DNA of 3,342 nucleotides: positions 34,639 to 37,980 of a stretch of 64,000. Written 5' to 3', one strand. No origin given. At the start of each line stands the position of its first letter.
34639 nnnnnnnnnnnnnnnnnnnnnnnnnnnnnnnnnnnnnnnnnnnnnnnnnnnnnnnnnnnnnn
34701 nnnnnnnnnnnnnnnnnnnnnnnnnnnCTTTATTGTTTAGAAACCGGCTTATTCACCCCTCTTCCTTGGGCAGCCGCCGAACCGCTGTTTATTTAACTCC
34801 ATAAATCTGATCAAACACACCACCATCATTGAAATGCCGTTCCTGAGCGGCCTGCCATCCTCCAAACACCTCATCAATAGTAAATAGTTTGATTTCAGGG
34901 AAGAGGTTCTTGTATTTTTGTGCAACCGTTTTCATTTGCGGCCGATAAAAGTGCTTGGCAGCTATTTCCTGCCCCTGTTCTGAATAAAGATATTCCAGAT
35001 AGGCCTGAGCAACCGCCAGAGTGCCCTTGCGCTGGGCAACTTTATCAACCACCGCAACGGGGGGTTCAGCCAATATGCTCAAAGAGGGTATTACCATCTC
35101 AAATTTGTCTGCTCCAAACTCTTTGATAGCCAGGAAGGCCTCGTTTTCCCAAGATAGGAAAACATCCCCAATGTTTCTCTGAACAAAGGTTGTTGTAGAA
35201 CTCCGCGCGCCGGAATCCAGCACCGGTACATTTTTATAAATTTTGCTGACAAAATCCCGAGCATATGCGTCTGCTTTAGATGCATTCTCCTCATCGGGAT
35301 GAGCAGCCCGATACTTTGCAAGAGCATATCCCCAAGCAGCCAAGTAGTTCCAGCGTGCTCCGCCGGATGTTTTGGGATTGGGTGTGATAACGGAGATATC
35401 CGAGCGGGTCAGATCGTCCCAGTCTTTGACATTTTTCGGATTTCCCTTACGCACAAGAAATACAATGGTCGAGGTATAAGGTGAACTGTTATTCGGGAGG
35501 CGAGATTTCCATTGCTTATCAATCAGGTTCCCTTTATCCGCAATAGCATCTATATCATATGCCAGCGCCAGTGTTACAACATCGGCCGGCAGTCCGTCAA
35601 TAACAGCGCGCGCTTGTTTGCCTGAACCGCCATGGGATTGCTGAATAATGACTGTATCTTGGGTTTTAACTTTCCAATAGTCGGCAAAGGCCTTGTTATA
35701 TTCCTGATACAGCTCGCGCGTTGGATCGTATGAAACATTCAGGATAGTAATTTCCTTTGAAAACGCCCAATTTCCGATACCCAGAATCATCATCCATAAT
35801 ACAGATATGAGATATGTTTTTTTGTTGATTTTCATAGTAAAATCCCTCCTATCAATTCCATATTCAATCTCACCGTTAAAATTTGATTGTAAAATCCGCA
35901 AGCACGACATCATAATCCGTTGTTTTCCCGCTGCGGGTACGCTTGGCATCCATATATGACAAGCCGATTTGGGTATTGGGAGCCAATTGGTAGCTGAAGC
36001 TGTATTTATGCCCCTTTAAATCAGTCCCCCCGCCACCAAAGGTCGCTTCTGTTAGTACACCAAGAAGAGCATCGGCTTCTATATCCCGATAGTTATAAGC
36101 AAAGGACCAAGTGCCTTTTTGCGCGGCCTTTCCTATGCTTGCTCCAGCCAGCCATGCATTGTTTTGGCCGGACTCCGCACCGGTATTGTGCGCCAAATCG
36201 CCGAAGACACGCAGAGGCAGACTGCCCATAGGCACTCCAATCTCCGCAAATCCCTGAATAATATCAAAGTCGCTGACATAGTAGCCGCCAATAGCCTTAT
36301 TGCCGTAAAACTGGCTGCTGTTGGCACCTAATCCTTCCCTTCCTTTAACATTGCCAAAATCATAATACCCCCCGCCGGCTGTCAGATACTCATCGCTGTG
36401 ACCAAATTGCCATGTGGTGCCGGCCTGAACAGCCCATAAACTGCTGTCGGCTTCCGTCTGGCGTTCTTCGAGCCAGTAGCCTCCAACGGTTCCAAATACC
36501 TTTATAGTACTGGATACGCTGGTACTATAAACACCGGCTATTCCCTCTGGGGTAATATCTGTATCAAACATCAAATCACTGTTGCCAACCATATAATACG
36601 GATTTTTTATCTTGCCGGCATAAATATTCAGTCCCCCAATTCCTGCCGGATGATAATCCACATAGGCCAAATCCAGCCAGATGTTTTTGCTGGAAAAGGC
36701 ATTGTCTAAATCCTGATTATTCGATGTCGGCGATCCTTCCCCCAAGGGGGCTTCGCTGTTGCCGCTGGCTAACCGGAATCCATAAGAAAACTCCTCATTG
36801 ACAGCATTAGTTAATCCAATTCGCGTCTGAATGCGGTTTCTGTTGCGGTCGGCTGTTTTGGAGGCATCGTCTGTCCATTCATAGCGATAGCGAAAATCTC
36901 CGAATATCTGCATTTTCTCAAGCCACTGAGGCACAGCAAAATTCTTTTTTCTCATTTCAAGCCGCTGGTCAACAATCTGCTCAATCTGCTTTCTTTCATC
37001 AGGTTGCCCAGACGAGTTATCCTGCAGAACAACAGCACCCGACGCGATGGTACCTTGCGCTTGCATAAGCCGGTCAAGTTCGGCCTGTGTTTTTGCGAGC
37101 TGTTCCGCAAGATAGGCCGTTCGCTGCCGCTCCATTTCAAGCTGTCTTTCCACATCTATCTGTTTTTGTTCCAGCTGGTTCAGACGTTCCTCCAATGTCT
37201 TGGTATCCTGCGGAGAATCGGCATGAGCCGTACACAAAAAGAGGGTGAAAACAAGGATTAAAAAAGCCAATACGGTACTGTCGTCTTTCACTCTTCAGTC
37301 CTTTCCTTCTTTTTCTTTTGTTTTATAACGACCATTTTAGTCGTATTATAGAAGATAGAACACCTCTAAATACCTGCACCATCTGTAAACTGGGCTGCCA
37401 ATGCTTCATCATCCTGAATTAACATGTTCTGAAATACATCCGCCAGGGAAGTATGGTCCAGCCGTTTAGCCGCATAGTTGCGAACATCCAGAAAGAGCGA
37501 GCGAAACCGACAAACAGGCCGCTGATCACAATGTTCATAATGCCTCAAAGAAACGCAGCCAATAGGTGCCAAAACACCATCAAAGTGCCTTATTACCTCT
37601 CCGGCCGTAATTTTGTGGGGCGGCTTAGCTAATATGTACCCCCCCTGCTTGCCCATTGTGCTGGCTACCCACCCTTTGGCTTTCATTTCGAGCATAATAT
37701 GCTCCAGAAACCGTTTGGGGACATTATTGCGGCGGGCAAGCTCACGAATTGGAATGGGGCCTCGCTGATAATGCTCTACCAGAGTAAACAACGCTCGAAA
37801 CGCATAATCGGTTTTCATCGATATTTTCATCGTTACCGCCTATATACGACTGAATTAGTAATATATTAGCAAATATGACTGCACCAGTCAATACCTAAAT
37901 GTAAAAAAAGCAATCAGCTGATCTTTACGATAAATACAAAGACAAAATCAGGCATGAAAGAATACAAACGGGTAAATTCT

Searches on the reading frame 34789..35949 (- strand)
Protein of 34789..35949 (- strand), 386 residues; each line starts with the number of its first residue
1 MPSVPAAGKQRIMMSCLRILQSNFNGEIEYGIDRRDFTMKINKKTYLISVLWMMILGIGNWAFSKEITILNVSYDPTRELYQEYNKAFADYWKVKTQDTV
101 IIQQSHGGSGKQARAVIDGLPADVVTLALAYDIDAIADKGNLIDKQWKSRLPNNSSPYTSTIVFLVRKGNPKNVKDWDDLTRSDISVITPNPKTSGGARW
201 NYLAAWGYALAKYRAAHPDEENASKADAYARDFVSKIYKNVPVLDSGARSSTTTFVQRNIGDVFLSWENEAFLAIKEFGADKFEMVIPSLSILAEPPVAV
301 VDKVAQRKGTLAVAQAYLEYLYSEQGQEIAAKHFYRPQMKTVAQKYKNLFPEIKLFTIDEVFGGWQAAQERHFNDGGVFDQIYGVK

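Call 48: search_protein_families(library=pfam, proteins=[window:34789-35949:-], max_evalue=0.0001)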
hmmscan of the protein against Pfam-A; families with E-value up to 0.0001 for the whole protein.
window:34789-35949:- (386 aa): 2 families
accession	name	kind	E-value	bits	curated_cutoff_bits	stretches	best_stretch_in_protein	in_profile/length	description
PF13531.11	SBP_bac_11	-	3.5e-36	125.5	25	1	89-336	18-227/227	Bacterial extracellular solute-binding protein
PF01547.30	SBP_bac_1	-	4.4e-16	60.2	26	1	78-328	5-307/307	Bacterial extracellular solute-binding protein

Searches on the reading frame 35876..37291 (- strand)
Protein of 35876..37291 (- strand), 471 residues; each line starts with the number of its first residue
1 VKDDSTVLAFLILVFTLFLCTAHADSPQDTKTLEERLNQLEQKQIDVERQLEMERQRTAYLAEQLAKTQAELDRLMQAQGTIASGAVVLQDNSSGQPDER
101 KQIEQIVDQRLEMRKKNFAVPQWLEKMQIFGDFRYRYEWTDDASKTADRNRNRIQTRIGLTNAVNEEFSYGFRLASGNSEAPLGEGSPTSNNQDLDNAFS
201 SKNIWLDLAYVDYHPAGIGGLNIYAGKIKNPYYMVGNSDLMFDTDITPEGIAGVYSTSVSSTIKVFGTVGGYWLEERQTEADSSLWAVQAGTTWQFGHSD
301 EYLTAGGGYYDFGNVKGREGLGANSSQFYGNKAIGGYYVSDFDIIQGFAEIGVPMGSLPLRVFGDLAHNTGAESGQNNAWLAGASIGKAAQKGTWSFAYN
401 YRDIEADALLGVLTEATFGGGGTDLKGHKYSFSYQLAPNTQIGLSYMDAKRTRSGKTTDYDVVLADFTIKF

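Call 34: search_protein_families(library=pfam, proteins=[window:35876-37291:-], max_evalue=0.01)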
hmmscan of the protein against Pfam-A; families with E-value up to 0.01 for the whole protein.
window:35876-37291:- (471 aa): 3 families
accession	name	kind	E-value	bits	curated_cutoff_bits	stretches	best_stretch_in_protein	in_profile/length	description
PF16930.11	Porin_5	-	4.8e-48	164.4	22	2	145-319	155-332/535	Putative porin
PF20993.2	CENPH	-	0.0024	18.4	27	1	27-129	76-171/175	CENPH protein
PF20492.3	ERM_helical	-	0.0075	16.8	40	0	30-107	8-85/120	Ezrin/radixin/moesin, alpha-helical domain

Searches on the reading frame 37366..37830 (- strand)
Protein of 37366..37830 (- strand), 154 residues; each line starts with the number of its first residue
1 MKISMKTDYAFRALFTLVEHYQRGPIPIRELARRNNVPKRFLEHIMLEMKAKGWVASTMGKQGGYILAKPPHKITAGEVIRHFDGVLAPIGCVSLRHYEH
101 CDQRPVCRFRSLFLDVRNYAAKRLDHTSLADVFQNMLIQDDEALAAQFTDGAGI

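Call 34: search_protein_families(library=pfam, proteins=[window:37366-37830:-], max_evalue=0.01)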
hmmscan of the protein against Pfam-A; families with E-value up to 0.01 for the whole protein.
window:37366-37830:- (154 aa): 1 family
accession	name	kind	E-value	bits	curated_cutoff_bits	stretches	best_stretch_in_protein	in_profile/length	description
PF02082.26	Rrf2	-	1.5e-33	116.2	30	1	3-134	1-131/132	Iron-dependent Transcriptional regulator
